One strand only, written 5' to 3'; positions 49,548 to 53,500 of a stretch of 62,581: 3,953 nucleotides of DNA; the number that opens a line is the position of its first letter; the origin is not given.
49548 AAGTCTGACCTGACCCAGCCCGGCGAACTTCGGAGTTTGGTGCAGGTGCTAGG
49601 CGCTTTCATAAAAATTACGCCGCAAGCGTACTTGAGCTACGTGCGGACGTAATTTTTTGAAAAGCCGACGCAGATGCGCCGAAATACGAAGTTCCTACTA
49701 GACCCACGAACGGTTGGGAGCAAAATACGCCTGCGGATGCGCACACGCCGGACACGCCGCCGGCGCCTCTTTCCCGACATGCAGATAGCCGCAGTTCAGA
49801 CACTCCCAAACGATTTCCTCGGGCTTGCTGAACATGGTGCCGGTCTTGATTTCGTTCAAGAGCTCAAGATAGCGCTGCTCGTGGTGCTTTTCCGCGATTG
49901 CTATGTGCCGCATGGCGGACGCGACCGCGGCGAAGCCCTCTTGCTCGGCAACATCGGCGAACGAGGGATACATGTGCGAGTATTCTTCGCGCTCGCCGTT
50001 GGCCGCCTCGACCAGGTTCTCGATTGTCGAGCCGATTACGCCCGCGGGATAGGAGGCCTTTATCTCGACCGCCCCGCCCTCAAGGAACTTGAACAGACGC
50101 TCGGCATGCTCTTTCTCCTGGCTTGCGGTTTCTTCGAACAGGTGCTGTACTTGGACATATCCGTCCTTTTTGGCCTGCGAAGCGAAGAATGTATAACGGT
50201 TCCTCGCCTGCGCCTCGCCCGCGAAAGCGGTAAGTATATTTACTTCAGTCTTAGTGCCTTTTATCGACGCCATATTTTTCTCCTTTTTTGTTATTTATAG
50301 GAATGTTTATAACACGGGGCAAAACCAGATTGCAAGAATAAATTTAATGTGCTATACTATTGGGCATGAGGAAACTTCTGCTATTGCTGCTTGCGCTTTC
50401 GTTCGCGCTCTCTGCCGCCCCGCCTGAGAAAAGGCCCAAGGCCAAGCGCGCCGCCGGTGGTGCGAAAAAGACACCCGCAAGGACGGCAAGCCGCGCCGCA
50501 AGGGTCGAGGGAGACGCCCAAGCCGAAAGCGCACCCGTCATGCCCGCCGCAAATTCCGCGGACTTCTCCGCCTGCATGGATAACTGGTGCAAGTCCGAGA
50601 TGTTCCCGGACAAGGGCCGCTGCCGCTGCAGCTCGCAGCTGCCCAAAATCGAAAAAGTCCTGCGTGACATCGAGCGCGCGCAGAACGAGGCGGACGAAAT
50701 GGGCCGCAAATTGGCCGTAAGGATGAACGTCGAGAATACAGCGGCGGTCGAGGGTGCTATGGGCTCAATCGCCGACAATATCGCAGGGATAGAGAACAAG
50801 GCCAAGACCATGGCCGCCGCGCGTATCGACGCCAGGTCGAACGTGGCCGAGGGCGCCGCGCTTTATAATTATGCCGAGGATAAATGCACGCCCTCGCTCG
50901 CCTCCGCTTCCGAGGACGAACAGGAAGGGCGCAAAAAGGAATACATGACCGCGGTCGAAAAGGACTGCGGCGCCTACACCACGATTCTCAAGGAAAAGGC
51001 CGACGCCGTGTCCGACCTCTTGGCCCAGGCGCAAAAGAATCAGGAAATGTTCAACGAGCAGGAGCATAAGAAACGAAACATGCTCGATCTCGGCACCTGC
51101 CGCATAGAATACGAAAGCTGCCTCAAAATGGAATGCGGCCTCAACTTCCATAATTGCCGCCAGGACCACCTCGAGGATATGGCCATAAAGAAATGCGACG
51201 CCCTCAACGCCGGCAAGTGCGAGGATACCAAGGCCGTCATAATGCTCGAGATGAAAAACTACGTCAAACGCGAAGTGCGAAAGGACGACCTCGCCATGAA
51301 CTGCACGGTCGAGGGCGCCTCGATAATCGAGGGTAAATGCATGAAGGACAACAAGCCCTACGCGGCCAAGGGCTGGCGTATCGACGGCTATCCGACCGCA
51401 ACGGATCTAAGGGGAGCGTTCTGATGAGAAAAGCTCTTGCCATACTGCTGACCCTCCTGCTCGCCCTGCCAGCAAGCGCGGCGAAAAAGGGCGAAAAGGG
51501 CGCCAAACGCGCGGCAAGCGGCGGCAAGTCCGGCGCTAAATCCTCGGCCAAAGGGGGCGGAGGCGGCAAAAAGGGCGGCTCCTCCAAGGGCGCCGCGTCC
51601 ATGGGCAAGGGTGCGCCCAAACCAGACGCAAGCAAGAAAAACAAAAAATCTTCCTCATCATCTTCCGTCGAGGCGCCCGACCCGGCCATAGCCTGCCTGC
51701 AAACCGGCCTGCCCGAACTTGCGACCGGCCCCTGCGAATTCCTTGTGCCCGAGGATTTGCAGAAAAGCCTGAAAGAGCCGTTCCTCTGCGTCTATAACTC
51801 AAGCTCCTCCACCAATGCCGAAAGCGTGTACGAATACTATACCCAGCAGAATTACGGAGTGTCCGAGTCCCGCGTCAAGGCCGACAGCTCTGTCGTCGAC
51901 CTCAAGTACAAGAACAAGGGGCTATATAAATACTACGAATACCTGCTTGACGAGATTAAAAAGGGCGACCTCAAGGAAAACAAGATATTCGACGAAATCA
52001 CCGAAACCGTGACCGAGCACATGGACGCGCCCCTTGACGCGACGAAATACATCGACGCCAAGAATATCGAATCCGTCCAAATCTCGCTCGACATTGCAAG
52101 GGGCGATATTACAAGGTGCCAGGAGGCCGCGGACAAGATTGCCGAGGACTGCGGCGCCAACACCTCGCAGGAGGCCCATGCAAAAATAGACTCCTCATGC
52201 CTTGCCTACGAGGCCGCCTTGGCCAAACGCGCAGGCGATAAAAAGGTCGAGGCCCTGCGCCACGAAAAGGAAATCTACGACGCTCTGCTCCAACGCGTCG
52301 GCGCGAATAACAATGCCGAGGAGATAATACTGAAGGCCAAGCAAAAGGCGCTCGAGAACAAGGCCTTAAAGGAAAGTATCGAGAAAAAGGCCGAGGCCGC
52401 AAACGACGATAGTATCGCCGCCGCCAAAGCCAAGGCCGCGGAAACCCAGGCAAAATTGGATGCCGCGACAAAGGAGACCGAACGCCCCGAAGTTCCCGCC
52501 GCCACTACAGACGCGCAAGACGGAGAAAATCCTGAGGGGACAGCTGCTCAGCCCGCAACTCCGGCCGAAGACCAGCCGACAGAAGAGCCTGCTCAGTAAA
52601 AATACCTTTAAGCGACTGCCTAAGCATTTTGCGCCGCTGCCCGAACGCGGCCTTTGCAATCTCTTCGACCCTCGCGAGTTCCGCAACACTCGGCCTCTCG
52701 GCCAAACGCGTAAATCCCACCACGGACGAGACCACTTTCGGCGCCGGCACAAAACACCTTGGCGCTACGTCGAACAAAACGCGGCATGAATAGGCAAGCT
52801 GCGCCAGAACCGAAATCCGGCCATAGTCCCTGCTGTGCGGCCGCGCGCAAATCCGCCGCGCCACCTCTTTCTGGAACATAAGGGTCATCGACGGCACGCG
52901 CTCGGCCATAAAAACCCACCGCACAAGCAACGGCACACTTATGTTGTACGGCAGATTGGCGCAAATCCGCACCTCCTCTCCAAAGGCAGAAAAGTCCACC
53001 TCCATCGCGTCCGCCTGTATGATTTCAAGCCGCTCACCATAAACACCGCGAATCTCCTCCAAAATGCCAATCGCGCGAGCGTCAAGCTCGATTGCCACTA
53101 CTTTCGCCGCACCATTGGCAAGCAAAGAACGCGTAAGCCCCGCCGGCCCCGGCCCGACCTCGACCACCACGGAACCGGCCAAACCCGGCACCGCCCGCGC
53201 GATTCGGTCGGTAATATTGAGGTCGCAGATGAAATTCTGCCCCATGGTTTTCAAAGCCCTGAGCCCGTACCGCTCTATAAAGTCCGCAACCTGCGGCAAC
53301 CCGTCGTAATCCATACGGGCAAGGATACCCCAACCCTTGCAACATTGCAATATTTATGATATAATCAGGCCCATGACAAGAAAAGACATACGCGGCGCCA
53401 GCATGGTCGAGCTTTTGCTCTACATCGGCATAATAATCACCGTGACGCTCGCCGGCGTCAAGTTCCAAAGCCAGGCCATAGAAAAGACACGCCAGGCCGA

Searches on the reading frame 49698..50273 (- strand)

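Call 82: search_protein_families(library=pfam, proteins=[window:49698-50273:-], max_evalue=0.001)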
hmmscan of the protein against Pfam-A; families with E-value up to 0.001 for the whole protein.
window:49698-50273:- (191 aa): 5 families
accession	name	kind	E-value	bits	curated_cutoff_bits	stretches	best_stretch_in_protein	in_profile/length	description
PF02915.23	Rubrerythrin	-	1.5e-29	103.6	22.8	1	13-138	3-136/137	Rubrerythrin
PF21349.2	RUBY_RBDX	-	2.4e-13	49.7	26.5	1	156-184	1-29/30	Rubrerythrin, rubredoxin-like domain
PF00210.30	Ferritin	-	4.8e-09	36.7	24.5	1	17-143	8-140/142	Ferritin-like domain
PF23458.2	DUF7130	-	2e-05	24.9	35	1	137-182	37-81/89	Domain of unknown function (DUF7130)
PF23455.1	DUF7129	-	8.6e-05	22.6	30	1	151-178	7-34/45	Domain of unknown function (DUF7129)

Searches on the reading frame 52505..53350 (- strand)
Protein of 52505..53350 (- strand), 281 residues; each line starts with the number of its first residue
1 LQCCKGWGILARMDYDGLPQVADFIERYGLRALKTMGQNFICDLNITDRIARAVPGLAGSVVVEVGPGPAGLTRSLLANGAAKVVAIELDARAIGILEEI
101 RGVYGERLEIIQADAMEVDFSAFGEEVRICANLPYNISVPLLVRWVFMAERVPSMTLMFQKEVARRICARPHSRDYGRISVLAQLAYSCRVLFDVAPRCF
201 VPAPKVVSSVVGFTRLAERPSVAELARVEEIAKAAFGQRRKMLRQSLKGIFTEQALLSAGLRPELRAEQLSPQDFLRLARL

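Call 83: search_protein_families(library=pfam, proteins=[window:52505-53350:-], max_evalue=0.001)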
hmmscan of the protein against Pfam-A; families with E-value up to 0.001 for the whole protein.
window:52505-53350:- (281 aa): 2 families
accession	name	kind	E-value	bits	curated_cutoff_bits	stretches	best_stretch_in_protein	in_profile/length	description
PF00398.26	RrnaAD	-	7.1e-49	166.7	24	1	34-279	6-258/263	Ribosomal RNA adenine dimethylase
PF13649.12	Methyltransf_25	-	0.00029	21.9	27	1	62-122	1-62/97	Methyltransferase domain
